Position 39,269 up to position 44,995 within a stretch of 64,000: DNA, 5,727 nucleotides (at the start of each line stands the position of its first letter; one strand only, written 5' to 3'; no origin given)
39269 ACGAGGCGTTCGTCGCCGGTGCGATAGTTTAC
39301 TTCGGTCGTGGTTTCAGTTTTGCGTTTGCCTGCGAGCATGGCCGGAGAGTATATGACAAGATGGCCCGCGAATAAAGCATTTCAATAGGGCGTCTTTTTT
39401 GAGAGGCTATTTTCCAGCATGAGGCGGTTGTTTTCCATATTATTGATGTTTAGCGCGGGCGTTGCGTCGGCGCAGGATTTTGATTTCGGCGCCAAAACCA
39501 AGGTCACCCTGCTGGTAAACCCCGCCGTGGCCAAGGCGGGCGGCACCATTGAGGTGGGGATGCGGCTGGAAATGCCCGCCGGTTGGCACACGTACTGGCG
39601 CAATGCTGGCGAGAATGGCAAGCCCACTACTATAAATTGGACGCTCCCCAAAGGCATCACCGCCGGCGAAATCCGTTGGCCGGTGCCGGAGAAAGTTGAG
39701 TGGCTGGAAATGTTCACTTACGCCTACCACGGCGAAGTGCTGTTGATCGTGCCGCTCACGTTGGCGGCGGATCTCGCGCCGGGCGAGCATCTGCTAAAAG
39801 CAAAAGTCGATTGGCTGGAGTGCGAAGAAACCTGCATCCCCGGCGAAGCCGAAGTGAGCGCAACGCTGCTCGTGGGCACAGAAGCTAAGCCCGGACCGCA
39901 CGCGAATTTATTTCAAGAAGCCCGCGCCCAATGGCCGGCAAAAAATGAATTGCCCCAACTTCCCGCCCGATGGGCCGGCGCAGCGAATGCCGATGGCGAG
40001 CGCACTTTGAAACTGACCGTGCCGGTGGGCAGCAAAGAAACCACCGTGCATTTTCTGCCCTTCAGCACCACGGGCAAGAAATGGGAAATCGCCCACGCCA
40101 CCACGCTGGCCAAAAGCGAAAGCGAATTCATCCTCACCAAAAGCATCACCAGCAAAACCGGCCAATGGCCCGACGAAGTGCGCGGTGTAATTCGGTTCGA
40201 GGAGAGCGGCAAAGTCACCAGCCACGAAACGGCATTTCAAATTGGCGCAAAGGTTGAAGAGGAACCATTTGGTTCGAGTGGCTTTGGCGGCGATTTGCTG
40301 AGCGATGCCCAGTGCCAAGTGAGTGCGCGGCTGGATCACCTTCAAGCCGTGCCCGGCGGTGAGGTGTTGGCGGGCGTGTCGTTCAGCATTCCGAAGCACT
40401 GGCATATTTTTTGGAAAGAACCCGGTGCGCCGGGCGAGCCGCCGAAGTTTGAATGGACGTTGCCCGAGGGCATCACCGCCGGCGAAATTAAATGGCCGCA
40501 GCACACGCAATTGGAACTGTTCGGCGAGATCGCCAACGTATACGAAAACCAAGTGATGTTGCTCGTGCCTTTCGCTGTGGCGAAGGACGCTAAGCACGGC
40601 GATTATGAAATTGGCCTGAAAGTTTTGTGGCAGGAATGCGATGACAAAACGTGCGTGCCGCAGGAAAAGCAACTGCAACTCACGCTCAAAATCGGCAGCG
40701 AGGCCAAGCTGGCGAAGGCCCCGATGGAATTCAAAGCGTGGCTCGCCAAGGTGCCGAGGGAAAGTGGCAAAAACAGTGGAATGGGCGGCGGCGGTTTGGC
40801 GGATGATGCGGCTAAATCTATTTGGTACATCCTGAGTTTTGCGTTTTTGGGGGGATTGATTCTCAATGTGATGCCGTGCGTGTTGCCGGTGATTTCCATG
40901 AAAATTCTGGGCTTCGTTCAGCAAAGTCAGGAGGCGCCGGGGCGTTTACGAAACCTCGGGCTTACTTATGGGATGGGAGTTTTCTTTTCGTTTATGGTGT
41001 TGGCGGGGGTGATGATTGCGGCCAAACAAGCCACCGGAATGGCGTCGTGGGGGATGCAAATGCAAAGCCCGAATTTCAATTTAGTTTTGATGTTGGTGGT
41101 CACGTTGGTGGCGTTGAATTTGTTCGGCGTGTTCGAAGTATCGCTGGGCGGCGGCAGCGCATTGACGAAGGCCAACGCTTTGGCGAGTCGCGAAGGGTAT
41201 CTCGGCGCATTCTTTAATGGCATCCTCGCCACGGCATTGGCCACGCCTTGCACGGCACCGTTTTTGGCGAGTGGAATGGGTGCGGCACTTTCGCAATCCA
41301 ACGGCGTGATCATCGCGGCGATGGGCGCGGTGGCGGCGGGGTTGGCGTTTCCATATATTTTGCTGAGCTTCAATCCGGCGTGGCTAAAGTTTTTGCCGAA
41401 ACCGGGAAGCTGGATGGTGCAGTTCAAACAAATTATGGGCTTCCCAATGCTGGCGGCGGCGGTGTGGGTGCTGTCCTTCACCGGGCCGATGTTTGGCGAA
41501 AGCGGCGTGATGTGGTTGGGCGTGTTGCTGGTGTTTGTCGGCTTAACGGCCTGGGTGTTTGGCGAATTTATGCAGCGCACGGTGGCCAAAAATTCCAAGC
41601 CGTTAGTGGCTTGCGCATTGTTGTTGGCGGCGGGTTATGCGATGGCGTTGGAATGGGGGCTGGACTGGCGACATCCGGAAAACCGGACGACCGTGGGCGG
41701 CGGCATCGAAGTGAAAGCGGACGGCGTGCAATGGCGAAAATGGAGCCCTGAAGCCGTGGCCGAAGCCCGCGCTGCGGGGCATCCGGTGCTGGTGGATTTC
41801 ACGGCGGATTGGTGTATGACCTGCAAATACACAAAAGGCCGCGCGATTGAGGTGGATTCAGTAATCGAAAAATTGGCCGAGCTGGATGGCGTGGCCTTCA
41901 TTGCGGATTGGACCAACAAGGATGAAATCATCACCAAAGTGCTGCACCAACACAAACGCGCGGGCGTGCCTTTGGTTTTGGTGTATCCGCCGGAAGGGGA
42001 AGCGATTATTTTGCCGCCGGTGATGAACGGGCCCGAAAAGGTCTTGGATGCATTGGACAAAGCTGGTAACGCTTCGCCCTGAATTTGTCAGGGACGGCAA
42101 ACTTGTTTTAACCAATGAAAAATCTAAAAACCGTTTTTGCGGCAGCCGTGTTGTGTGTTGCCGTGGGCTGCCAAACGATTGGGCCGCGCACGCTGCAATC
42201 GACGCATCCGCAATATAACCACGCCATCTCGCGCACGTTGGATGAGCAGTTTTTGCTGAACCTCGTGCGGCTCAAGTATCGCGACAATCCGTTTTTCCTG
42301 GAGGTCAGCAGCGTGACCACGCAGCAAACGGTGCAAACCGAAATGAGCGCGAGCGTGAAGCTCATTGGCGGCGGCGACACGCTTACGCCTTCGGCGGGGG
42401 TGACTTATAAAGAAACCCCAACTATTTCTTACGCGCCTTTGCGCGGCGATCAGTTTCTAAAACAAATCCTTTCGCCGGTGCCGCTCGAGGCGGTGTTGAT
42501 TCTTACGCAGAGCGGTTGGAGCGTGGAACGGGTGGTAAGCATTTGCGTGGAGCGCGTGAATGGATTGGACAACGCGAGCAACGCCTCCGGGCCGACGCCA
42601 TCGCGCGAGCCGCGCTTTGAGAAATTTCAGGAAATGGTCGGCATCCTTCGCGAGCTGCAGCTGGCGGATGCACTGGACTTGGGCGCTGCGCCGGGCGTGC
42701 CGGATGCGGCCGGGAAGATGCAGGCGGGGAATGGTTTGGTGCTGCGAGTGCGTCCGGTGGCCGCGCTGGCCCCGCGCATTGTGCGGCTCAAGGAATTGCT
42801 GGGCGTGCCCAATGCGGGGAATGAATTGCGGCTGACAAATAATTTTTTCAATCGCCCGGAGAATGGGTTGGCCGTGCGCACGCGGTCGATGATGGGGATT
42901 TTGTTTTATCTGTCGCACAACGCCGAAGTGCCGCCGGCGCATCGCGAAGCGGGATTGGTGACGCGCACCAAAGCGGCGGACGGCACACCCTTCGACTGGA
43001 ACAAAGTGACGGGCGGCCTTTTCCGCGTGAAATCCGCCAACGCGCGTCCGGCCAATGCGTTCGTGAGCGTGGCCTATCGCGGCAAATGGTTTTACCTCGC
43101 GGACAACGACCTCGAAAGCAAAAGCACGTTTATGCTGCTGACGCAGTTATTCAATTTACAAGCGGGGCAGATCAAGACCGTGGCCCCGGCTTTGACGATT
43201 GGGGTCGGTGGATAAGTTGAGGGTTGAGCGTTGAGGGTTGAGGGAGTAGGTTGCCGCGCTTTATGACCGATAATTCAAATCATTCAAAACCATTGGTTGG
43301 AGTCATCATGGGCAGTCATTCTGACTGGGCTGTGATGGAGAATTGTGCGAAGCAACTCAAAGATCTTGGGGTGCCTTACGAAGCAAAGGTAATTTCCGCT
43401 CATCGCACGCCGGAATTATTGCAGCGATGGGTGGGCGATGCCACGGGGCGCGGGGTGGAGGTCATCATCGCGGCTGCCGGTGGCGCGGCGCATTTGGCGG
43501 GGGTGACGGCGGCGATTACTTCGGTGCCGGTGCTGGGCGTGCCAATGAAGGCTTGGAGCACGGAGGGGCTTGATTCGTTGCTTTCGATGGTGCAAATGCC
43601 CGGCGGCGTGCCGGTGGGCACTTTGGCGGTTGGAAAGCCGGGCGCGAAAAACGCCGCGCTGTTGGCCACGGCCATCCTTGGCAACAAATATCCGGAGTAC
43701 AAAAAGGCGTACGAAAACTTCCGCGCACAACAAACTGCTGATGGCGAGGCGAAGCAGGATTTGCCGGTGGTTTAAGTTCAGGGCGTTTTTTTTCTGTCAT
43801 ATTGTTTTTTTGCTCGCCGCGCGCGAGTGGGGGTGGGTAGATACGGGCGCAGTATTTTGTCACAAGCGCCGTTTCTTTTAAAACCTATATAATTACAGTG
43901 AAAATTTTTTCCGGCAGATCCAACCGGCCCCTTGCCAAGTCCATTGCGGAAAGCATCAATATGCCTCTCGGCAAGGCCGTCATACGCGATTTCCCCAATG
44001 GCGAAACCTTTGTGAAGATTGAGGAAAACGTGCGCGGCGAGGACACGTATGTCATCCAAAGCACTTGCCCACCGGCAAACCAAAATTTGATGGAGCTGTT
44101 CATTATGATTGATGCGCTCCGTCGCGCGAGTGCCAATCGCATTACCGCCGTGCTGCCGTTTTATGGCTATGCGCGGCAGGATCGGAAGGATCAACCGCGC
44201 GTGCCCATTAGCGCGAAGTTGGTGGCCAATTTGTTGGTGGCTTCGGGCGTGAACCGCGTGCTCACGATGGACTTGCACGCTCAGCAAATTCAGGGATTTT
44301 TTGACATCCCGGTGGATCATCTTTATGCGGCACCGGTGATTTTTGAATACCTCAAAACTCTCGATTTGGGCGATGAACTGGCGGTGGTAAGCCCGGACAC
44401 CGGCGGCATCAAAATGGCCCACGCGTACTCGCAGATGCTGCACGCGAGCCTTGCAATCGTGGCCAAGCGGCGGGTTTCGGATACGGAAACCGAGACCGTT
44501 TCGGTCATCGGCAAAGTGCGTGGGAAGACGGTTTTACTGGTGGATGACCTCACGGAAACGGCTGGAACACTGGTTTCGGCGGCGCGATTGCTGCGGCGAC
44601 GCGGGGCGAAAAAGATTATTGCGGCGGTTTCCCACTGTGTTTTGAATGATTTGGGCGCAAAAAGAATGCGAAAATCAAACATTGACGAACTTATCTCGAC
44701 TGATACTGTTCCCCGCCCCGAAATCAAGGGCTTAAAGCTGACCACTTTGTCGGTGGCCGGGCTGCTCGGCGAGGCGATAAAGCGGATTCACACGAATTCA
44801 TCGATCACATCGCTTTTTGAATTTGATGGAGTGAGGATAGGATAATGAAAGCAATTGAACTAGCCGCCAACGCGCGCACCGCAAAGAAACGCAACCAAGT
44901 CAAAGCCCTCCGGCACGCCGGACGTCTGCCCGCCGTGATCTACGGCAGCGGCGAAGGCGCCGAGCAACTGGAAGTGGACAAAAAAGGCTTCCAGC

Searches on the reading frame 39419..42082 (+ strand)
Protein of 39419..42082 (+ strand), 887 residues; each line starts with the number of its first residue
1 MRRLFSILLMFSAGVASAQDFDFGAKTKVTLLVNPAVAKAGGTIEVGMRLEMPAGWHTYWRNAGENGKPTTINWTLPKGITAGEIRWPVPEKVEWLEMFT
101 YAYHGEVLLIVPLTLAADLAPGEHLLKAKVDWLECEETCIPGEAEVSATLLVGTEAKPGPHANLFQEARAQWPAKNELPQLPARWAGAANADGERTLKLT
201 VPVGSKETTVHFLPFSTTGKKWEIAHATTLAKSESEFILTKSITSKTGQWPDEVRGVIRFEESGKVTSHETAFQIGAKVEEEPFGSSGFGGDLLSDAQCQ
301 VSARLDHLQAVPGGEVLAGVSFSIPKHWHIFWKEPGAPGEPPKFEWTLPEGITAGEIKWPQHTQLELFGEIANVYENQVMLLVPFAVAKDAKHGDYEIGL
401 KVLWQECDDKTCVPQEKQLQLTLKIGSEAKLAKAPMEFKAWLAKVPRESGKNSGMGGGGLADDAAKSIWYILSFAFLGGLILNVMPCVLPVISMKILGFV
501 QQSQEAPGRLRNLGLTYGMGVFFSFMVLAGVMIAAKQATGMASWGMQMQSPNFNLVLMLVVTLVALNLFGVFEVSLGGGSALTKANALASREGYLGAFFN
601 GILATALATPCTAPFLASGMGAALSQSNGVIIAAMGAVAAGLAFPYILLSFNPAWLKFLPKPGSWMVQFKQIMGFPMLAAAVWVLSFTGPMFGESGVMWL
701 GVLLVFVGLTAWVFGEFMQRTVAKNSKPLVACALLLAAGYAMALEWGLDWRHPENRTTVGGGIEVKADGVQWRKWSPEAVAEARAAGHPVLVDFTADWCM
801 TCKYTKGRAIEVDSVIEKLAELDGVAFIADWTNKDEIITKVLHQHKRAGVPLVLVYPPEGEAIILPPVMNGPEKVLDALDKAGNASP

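Call 46: search_protein_families(library=pfam, proteins=[window:39419-42082:+], max_evalue=0.00001)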
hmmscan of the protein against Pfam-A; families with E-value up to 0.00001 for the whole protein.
window:39419-42082:+ (887 aa): 3 families
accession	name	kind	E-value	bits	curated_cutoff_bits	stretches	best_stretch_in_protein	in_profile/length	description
PF11412.14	DsbD_N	-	1.4e-35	122.3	25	2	38-149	15-117/119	Thiol:disulfide interchange protein DsbD, N-terminal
PF02683.22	DsbD_TM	-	2.5e-19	69.9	27.1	1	469-686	2-216/219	Cytochrome C biogenesis protein transmembrane domain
PF13899.12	Thioredoxin_7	-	3.5e-14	53.1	27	1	771-858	1-83/83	Thioredoxin-like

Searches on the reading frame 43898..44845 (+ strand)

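Call 46: search_protein_families(library=pfam, proteins=[window:43898-44845:+], max_evalue=0.00001)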
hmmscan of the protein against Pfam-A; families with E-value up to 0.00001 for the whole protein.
window:43898-44845:+ (315 aa): 3 families
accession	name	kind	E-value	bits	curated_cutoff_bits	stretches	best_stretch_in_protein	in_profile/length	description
PF13793.12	Pribosyltran_N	-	1.1e-56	190.2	25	1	1-117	1-117/117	N-terminal domain of ribose phosphate pyrophosphokinase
PF14572.12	Pribosyl_synth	-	4.7e-24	85.8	27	1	199-307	73-183/184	Phosphoribosyl synthetase-associated domain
PF00156.33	Pribosyltran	-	7.6e-20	71.3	26.3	1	158-266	28-144/158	Phosphoribosyl transferase domain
